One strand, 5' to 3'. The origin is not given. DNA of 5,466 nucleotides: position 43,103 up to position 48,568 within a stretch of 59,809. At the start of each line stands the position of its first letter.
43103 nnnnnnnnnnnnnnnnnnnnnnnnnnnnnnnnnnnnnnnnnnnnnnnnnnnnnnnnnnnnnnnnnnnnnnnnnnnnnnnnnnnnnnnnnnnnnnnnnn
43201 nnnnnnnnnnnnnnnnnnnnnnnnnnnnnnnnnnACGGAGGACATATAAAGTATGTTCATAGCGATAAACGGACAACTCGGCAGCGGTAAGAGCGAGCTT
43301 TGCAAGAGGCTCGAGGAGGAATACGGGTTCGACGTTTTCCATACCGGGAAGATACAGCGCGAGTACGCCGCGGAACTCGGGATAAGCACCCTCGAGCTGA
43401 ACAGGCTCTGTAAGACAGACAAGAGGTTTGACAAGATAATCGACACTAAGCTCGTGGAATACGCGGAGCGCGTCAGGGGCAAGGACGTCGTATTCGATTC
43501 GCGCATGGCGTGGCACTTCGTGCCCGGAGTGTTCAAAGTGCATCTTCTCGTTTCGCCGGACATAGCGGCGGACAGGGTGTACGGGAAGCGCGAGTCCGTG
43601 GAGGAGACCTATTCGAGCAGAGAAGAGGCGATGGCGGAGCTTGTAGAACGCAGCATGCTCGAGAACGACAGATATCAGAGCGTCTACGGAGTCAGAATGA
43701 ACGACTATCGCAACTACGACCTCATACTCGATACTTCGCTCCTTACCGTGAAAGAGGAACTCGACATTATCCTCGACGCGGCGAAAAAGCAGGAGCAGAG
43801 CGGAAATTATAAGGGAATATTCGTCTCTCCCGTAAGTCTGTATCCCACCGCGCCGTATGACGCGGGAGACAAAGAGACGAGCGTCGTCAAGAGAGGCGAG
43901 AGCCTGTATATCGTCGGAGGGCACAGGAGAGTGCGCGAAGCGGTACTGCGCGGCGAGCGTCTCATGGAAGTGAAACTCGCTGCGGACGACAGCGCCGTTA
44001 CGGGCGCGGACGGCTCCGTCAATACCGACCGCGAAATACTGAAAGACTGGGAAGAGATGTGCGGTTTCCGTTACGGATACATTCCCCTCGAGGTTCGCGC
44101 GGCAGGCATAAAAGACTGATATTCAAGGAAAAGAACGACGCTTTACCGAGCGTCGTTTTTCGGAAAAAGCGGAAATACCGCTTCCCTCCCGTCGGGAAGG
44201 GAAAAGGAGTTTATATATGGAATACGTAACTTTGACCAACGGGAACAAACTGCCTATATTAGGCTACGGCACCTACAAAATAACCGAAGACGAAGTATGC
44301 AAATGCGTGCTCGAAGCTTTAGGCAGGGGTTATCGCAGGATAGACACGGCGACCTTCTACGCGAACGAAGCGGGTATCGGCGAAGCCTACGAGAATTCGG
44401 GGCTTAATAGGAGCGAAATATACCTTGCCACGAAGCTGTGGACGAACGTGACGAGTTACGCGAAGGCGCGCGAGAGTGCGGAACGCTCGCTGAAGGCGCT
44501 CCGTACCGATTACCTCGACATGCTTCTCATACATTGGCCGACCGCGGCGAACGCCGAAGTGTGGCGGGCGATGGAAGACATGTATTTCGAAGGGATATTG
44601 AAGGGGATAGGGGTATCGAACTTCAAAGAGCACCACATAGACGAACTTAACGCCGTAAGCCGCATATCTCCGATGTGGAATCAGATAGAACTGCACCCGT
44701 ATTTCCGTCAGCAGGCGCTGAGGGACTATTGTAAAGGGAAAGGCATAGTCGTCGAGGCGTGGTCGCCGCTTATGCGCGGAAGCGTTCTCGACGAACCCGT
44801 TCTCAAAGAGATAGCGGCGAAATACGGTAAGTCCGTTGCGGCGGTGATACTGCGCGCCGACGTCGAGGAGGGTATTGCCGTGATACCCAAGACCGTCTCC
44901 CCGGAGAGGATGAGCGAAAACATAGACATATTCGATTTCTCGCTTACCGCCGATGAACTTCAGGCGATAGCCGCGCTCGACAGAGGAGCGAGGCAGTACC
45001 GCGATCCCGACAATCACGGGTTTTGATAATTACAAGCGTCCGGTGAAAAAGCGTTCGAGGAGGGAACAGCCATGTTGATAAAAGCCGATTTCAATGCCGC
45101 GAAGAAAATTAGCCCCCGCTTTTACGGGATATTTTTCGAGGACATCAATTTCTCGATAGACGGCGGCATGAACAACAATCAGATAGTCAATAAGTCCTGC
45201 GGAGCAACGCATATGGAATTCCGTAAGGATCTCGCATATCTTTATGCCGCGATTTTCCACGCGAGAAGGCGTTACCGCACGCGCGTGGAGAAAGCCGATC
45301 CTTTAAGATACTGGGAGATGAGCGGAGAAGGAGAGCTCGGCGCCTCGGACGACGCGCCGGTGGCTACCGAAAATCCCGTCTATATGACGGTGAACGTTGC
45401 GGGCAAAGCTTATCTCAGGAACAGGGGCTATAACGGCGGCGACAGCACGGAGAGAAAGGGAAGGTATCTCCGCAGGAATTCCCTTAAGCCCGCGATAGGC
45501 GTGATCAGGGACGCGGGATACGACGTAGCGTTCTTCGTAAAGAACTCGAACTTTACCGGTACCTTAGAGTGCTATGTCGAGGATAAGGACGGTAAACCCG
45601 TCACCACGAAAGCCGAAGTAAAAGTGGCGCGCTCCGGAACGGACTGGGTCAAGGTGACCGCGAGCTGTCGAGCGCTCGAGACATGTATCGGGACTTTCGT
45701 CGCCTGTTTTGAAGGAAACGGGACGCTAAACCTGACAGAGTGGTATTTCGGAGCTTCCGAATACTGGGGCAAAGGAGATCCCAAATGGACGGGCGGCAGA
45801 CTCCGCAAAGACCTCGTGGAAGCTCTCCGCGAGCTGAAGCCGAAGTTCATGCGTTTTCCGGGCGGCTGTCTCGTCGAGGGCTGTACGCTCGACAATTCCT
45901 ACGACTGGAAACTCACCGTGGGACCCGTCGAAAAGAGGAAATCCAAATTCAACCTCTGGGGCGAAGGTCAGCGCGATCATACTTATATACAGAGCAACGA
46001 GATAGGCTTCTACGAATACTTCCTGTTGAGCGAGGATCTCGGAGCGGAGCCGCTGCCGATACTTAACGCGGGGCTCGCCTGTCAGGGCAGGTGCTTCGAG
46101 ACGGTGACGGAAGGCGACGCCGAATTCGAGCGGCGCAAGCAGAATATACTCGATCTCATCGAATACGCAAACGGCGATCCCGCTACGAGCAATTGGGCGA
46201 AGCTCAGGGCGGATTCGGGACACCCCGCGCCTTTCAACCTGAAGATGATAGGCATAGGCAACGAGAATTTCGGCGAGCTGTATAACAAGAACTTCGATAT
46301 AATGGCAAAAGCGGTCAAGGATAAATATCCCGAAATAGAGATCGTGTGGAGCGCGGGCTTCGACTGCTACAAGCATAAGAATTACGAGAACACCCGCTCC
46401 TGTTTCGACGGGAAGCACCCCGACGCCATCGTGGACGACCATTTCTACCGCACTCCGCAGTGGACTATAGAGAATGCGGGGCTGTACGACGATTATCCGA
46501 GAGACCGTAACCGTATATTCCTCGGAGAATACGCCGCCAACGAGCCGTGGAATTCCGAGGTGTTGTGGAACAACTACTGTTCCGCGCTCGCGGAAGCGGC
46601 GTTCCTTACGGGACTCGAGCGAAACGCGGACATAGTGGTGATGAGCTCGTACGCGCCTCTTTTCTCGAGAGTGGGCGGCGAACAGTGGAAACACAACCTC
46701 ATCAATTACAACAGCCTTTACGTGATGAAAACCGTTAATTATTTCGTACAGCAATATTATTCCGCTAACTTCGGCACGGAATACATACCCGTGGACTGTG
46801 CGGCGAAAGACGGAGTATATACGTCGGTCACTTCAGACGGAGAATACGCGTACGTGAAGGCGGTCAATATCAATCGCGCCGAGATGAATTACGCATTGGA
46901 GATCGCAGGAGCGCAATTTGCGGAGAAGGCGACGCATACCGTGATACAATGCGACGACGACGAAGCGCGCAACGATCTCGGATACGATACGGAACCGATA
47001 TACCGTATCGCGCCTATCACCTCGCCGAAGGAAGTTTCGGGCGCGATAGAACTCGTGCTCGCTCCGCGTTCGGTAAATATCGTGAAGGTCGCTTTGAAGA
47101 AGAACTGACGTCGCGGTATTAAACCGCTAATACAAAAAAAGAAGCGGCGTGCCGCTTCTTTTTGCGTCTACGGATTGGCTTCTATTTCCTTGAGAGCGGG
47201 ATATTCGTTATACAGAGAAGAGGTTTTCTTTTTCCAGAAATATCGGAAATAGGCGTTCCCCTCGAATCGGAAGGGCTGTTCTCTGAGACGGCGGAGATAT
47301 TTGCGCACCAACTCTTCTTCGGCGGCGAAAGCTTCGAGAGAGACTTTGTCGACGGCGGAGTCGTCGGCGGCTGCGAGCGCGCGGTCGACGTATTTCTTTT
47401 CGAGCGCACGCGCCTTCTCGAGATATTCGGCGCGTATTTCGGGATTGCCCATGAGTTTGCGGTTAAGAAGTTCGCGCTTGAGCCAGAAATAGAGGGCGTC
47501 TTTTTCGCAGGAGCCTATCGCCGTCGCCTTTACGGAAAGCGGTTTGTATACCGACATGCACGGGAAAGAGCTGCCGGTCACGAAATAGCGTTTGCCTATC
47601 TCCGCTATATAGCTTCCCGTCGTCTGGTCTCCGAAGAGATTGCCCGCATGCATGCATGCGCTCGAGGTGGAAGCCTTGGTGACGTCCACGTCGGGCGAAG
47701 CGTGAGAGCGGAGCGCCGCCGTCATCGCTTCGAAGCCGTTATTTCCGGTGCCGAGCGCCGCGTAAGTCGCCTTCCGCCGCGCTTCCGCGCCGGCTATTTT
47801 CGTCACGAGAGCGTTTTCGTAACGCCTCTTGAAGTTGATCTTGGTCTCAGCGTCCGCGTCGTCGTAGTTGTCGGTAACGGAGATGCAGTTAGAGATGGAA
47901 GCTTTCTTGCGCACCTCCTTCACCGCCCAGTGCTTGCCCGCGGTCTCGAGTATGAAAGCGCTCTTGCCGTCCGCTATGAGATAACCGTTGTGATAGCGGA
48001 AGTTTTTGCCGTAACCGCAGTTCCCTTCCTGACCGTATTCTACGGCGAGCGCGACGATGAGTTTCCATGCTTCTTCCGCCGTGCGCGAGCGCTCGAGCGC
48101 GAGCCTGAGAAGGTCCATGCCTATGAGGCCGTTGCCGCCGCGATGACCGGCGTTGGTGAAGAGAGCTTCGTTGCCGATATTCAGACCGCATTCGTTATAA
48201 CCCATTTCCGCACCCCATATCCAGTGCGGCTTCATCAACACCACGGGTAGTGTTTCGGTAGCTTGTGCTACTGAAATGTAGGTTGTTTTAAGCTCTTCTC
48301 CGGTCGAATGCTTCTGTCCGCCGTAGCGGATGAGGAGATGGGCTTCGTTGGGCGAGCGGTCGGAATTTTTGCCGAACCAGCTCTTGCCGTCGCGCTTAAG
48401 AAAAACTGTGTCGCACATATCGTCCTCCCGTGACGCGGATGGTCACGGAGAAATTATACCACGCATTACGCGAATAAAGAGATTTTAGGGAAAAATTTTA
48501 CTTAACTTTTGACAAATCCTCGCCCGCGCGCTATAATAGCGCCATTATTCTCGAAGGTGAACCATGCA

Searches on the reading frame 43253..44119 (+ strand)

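Call 14: search_protein_families(library=pfam, proteins=[window:43253-44119:+])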
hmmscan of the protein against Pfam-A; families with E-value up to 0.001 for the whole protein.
window:43253-44119:+ (288 aa): 5 families
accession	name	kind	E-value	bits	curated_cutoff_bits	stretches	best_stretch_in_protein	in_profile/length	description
PF13189.12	Cytidylate_kin2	-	8.3e-18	65.6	28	1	3-162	2-175/176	Cytidylate kinase-like family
PF13238.12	AAA_18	-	7.4e-14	52.7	29.4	1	3-125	1-125/128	AAA domain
PF02224.24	Cytidylate_kin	-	6.4e-09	36.3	26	1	3-41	1-39/211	Cytidylate kinase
PF13207.12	AAA_17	-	2.5e-08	34.7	27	1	7-85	2-80/136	AAA domain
PF01712.25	dNK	-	0.00054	20.2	27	0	3-31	1-29/203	Deoxynucleoside kinase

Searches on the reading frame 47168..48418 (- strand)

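Call 16: search_protein_families(library=pfam, proteins=[window:47168-48418:-], max_evalue=0.01)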
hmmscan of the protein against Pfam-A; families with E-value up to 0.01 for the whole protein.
window:47168-48418:- (416 aa): 1 family
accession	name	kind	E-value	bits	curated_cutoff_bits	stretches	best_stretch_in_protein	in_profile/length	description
PF03417.21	AAT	-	3.8e-05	23.9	23.2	1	11-128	5-101/225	Acyl-coenzyme A:6-aminopenicillanic acid acyl-transferase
